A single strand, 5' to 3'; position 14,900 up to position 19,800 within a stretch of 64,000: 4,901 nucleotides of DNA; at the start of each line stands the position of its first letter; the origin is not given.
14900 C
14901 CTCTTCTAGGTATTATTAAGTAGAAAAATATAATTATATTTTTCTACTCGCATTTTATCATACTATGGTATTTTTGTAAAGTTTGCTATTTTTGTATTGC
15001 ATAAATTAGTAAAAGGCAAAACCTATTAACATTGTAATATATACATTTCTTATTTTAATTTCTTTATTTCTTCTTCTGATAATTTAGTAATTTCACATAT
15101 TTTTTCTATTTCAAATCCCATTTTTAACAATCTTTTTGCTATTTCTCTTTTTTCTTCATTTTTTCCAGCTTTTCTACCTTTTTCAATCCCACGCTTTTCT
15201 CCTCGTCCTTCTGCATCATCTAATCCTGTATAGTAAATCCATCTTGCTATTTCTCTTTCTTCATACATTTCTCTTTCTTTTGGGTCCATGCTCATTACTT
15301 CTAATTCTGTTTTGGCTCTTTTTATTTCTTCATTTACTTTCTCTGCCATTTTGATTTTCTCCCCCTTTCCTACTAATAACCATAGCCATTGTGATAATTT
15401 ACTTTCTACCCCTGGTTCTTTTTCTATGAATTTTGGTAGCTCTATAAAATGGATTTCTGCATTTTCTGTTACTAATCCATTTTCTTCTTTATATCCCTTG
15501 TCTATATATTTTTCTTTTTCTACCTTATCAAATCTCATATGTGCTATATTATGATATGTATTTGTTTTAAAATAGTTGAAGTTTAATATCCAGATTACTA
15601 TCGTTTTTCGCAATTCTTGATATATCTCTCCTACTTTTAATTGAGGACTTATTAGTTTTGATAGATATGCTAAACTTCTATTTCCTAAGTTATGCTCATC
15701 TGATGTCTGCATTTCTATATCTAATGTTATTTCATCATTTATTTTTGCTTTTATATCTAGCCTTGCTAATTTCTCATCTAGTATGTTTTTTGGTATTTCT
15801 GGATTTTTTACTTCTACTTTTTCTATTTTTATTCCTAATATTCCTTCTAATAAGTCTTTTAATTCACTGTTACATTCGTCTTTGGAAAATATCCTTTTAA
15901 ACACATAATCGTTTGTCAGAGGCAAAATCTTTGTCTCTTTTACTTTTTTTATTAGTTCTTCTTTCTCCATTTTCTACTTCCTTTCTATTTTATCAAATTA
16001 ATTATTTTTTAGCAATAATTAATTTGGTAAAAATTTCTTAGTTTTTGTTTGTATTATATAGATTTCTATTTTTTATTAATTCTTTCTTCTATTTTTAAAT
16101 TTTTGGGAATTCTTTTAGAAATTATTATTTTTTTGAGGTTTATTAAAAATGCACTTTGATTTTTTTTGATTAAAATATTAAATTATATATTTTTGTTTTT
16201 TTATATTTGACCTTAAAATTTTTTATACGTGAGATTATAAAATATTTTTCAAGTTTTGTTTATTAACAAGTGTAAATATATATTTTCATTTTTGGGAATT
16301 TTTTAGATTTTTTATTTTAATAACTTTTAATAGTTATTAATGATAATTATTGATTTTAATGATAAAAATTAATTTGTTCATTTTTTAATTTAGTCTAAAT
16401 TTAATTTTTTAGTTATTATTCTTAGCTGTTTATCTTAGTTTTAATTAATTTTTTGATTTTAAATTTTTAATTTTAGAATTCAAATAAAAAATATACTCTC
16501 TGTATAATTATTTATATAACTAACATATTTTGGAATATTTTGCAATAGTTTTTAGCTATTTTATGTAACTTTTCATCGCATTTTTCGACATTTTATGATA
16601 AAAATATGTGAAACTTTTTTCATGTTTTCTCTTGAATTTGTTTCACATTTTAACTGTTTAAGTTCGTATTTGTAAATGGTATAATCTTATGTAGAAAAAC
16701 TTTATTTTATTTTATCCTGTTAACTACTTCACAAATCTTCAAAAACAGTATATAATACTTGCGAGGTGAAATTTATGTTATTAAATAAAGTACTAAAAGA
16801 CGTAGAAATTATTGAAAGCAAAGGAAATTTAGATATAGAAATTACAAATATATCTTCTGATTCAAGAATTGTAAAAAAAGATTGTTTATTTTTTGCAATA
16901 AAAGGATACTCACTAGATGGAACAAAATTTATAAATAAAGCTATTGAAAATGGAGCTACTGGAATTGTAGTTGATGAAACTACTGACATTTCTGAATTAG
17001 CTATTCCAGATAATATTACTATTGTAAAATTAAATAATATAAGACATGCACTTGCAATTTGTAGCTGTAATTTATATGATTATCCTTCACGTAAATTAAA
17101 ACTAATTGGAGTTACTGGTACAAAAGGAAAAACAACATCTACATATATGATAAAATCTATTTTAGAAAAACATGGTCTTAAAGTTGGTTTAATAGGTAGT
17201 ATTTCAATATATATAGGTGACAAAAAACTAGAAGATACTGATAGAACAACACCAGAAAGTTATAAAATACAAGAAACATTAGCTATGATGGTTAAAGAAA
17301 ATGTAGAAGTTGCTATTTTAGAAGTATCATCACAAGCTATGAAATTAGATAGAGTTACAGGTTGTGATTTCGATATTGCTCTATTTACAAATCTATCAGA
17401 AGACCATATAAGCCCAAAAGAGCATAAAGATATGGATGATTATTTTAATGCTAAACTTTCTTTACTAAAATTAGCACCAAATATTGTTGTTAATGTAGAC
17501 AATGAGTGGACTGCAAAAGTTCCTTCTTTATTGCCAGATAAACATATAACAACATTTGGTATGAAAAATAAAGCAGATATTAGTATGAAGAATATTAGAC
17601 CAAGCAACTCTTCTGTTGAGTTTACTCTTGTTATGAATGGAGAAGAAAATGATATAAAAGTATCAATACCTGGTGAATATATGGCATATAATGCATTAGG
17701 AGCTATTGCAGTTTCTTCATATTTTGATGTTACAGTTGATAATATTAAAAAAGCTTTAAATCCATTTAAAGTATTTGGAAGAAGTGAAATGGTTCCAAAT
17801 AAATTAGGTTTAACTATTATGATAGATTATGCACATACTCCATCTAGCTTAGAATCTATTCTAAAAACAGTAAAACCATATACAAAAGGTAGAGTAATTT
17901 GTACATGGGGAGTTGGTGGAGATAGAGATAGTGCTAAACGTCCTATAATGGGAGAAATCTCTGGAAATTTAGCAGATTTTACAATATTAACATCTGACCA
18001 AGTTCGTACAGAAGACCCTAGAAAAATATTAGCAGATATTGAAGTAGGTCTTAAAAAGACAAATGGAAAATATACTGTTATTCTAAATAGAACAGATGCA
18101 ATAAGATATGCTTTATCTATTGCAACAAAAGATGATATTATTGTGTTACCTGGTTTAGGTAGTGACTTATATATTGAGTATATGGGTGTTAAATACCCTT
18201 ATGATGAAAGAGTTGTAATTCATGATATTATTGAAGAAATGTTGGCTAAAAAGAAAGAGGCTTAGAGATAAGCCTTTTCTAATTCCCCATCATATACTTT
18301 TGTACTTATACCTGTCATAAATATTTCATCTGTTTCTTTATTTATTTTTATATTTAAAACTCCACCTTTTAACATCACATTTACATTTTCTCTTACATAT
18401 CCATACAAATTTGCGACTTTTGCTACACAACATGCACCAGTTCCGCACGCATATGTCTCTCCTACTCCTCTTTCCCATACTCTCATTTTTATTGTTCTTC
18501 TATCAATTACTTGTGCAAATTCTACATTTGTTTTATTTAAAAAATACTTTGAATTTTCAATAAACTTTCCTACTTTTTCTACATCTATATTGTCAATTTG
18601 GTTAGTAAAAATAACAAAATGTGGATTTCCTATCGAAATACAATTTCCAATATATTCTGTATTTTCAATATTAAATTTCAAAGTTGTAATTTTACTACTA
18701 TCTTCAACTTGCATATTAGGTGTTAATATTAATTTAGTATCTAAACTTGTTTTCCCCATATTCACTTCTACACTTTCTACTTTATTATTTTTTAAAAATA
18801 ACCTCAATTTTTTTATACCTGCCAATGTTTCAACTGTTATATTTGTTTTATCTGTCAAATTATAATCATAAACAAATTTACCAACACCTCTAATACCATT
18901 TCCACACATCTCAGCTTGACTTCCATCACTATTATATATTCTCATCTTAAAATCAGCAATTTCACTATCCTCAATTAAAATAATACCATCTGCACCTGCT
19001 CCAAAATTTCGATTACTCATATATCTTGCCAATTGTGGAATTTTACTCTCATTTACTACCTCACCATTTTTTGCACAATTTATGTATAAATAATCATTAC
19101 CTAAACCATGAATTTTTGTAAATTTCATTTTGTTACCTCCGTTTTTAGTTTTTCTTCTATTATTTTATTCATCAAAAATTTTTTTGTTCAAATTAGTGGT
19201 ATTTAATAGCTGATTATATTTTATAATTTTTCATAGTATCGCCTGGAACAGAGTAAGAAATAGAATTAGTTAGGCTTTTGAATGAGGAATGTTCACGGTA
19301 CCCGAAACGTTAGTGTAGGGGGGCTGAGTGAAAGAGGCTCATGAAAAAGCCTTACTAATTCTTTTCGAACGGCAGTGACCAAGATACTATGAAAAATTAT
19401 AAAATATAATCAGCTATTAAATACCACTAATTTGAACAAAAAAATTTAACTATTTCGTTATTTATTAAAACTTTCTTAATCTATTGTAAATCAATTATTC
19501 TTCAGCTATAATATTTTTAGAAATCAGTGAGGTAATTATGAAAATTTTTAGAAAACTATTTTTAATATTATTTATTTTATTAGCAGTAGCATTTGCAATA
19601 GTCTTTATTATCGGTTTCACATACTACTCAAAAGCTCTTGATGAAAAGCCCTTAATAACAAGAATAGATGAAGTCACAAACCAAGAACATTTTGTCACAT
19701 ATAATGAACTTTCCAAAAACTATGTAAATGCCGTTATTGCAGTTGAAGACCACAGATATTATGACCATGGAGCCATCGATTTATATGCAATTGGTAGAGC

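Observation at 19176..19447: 272-bp element with perfect 65-bp inverted repeats around a GC-rich 142-bp core, between divergent dapF and the transglycosylase gene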

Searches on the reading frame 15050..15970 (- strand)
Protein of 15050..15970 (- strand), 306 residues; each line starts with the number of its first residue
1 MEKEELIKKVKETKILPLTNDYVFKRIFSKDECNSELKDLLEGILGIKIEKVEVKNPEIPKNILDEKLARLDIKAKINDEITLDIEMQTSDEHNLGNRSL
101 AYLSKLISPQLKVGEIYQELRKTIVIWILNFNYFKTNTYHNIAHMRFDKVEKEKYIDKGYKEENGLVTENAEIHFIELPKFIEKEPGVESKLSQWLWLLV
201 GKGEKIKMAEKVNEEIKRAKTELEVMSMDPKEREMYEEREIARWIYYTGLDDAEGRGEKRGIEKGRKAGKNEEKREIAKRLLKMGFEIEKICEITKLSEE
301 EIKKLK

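Call 67: search_dna_similar(query=window:15050-15970:-, collection=plasmids, mode=protein, max_rows=12)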
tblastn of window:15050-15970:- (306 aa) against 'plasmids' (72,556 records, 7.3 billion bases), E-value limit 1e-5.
Records with a match: 828; places in all: 1163; records where one place covers at least 80% of the query: 652.
Best place of each record, by identity: <60% 828.
By first word of the organism name: Bacillus 530; Clostridium 121; Priestia 82; Leptospira 65; Candidatus 4; Planktothrix 4; Rickettsia 3; Aureibacter 3; Clostridiaceae 2; Wolbachia 2; and 10 more.
By predicted mobility (MOB-suite, as given by PLSDB): non-mobilizable 459; mobilizable 191; conjugative 178.
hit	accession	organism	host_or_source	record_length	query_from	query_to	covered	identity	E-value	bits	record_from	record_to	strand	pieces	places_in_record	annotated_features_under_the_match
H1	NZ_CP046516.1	Clostridium sp. 16K-1-R1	Corvus macrorhynchos,Whole ...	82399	5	306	99%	37.5%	4e-36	144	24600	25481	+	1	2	Rpn family recombination-promoting nuclease/putative transposase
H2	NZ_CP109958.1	Clostridium perfringens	gut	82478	5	306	99%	37.5%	4e-36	144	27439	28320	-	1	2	Rpn family recombination-promoting nuclease/putative transposase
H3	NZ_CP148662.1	Clostridium perfringens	Chicken,single cell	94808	5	306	99%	37.5%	1e-35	143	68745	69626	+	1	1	Rpn family recombination-promoting nuclease/putative transposase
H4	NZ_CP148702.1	Clostridium perfringens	-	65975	5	306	99%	37.2%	3e-36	144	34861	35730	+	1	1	Rpn family recombination-promoting nuclease/putative transposase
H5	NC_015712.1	Clostridium perfringens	-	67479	5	306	99%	37.2%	3e-36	144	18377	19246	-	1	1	Rpn family recombination-promoting nuclease/putative transposase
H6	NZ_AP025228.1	Clostridium perfringens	-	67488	5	306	99%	37.2%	3e-36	144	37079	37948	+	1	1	Rpn family recombination-promoting nuclease/putative transposase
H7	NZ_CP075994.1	Clostridium perfringens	Antibiotic associated diarrhea, human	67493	5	306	99%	37.2%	3e-36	144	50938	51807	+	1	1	Rpn family recombination-promoting nuclease/putative transposase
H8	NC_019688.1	Clostridium perfringens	-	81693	6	306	98%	37.3%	5e-36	144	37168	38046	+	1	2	Rpn family recombination-promoting nuclease/putative transposase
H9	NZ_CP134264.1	Clostridium perfringens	Canis lupus familiaris,bacterial ...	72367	7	306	98%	37.4%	3e-36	145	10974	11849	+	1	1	Rpn family recombination-promoting nuclease/putative transposase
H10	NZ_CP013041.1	Clostridium perfringens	equine,Whole pure organism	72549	7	306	98%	37.4%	3e-36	145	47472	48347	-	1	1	Rpn family recombination-promoting nuclease/putative transposase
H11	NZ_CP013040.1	Clostridium perfringens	canine,Pure culture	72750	7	306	98%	37.4%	3e-36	145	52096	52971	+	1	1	Rpn family recombination-promoting nuclease/putative transposase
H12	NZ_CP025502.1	Clostridium perfringens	Gallus gallus,whole organism,gut ...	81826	7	306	98%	37.4%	5e-36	144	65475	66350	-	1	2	Rpn family recombination-promoting nuclease/putative transposase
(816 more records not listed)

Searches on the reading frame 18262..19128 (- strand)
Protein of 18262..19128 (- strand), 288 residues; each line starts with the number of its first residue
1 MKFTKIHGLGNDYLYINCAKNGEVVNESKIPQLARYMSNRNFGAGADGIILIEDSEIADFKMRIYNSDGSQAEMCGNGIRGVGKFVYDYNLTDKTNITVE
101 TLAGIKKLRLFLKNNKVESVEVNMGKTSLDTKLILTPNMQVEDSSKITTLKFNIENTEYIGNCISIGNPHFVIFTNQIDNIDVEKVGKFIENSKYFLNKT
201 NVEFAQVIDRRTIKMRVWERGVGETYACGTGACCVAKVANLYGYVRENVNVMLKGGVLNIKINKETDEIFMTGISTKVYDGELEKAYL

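Call 13: find_encoding_contigs(protein=window:18262-19128:-, flank=4000, max_places=10)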
Protein window:18262-19128:- (288 aa): 23 contigs read that carry it; 10 places shown.
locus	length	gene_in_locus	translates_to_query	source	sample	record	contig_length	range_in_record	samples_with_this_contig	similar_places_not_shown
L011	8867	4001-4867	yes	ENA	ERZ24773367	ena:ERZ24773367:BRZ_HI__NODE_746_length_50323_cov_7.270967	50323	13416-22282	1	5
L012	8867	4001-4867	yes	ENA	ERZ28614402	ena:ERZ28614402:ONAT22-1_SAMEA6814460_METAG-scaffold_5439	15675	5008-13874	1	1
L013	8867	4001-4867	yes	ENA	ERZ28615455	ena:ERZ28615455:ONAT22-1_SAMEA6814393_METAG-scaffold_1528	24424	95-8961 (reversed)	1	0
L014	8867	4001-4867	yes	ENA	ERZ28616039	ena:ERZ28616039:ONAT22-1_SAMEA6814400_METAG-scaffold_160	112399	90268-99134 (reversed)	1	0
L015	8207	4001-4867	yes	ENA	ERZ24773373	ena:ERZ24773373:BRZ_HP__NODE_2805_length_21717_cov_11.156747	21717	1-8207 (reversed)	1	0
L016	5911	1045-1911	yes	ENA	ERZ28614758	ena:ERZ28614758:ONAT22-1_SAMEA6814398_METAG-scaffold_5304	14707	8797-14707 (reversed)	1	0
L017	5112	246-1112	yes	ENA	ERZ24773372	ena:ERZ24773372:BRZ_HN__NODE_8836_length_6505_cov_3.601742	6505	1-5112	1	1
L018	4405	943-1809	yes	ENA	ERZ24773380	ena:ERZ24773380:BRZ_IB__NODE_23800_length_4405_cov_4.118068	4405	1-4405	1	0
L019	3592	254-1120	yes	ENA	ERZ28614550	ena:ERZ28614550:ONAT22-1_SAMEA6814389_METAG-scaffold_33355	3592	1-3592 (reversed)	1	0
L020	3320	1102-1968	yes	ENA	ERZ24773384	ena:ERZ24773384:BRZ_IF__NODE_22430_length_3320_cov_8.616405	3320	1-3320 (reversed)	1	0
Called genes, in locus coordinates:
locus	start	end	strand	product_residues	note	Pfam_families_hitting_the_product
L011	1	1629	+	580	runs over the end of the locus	PF01336:tRNA_anti-codon, PF00152:tRNA-synt_2, PF02938:GAD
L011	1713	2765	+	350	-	PF00733:Asn_synthase (weak), PF00764:Arginosuc_synth (weak), PF02540:NAD_synthase, PF02568:ThiI (faint), PF03054:tRNA_Me_trans, PF06508:QueC, PF20259:tRNA_Me_trans_M, PF20258:tRNA_Me_trans_C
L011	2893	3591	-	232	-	PF00912:Transgly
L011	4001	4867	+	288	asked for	PF01678:DAP_epimerase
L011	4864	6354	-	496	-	PF01225:Mur_ligase, PF08245:Mur_ligase_M, PF02875:Mur_ligase_C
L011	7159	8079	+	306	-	PF12784:PDDEXK_2, PF27070:HTH_Rpn_C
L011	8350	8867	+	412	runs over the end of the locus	PF00155:Aminotran_1_2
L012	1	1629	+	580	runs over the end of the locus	PF01336:tRNA_anti-codon, PF00152:tRNA-synt_2, PF02938:GAD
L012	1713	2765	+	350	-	PF00764:Arginosuc_synth, PF02540:NAD_synthase, PF02568:ThiI (faint), PF03054:tRNA_Me_trans, PF06508:QueC, PF20259:tRNA_Me_trans_M, PF20258:tRNA_Me_trans_C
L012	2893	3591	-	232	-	PF00912:Transgly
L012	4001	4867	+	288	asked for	PF01678:DAP_epimerase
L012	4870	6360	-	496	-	PF01225:Mur_ligase, PF08245:Mur_ligase_M, PF02875:Mur_ligase_C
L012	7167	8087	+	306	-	PF12784:PDDEXK_2, PF27070:HTH_Rpn_C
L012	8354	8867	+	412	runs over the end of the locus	PF00155:Aminotran_1_2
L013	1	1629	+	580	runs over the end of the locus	PF01336:tRNA_anti-codon, PF00152:tRNA-synt_2, PF02938:GAD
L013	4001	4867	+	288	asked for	PF01678:DAP_epimerase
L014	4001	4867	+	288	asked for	PF01678:DAP_epimerase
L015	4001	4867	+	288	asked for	PF01678:DAP_epimerase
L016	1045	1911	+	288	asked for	PF01678:DAP_epimerase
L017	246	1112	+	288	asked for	PF01678:DAP_epimerase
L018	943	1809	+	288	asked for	PF01678:DAP_epimerase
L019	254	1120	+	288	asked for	PF01678:DAP_epimerase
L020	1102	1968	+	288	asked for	PF01678:DAP_epimerase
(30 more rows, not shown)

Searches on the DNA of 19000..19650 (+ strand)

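Call 5: search_rna_families(source=window, start=19000, end=19650, threshold=evalue, max_evalue=10, show_alignments=3)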
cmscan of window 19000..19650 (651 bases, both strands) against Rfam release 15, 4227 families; matches with E-value up to 10: 0.
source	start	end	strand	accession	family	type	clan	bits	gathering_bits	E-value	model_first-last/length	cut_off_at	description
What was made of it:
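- On Described structured RNA families (Rfam 15): No hit at E of 10 or below for the window copy (call 5).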

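Call 28: search_dna_similar(query=window:19150-19470:+, collection=plasmids, mode=distant, max_evalue=0.01)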
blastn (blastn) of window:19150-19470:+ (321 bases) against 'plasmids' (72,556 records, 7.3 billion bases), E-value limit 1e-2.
No match.

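Call 29: search_dna_similar(query=window:19150-19470:+, collection=phages, mode=distant, max_evalue=0.01)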
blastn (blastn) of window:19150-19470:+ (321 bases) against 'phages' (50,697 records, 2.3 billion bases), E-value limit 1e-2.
No match.
